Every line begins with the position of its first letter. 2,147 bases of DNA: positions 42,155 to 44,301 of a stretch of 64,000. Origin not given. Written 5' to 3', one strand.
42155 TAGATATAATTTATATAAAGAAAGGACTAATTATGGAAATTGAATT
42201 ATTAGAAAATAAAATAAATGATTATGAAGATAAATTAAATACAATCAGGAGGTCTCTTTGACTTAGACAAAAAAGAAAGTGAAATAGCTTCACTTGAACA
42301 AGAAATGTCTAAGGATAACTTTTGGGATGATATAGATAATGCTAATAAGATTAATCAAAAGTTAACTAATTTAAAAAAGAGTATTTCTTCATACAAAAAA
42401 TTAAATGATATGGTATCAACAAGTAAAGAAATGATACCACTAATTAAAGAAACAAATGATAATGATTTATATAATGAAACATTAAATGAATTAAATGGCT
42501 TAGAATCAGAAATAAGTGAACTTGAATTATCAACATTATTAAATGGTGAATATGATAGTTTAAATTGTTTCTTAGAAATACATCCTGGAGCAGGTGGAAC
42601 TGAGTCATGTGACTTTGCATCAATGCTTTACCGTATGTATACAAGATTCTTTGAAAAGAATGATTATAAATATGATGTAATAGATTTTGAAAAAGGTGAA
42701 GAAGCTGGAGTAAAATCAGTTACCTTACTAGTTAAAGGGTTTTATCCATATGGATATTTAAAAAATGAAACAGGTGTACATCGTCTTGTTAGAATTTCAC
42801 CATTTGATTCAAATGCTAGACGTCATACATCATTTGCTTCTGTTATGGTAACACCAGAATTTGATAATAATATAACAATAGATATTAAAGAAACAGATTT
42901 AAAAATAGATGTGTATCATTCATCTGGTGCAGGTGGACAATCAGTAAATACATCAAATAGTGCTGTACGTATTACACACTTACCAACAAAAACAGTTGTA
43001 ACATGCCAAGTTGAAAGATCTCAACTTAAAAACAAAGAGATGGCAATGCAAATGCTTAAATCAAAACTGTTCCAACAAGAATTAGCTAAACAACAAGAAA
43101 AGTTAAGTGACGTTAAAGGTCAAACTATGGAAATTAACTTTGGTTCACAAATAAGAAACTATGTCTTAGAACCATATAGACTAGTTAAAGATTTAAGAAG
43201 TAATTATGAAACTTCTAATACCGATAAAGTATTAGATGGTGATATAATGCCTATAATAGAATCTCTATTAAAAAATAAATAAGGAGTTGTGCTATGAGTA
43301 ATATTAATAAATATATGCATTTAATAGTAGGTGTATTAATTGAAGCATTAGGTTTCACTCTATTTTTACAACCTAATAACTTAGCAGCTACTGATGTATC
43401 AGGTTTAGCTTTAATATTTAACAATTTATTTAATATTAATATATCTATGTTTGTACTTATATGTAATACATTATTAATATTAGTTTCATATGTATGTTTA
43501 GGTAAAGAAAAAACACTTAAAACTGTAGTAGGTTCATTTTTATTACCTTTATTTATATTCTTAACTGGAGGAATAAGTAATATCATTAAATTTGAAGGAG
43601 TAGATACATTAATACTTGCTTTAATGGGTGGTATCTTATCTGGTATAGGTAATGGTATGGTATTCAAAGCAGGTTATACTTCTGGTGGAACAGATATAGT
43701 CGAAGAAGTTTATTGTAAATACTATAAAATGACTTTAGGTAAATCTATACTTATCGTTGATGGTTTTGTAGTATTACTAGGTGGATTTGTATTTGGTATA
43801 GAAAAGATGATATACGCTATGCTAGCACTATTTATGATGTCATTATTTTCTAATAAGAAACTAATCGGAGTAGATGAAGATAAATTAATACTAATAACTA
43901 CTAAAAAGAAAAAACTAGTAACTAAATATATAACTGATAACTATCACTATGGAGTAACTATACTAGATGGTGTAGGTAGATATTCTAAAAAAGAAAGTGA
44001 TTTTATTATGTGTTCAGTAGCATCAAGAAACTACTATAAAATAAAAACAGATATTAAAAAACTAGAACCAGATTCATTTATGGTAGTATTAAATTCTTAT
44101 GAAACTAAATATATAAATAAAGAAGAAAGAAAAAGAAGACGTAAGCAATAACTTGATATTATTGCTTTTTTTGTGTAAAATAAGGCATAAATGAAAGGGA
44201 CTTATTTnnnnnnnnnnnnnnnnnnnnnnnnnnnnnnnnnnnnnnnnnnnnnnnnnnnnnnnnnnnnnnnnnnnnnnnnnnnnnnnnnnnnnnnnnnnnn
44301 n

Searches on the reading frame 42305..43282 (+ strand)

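Call 59: search_protein_families(library=pfam, proteins=[window:42305-43282:+], max_evalue=0.001)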
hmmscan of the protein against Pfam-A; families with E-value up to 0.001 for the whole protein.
window:42305-43282:+ (325 aa): 2 families
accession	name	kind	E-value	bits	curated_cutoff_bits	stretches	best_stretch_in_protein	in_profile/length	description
PF03462.23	PCRF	-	2.9e-56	190.8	24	1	1-180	12-194/194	PCRF domain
PF00472.26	RF-1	-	2.6e-37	127.8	35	1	189-298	2-116/116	RF-1 domain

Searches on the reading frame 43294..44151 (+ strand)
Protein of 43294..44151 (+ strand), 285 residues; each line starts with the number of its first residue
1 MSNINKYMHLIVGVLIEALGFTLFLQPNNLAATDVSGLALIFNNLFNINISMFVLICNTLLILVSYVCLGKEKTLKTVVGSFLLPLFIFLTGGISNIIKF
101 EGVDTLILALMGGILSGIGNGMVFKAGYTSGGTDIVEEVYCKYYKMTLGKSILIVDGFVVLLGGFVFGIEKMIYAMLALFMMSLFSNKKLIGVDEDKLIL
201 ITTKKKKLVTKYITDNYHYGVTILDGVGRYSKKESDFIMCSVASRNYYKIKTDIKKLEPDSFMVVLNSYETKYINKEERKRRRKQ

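Call 59: search_protein_families(library=pfam, proteins=[window:43294-44151:+], max_evalue=0.001)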
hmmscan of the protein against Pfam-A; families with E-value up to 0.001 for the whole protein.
window:43294-44151:+ (285 aa): 2 families
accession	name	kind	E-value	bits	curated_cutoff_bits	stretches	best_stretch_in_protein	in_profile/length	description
PF02588.21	YitT_membrane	-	5.7e-47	160.2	24.3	1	7-213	2-204/205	Uncharacterised 5xTM membrane BCR, YitT family COG1284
PF10035.14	DUF2179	-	2.7e-12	46.7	22.8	1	219-270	1-52/55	Uncharacterized protein conserved in bacteria (DUF2179)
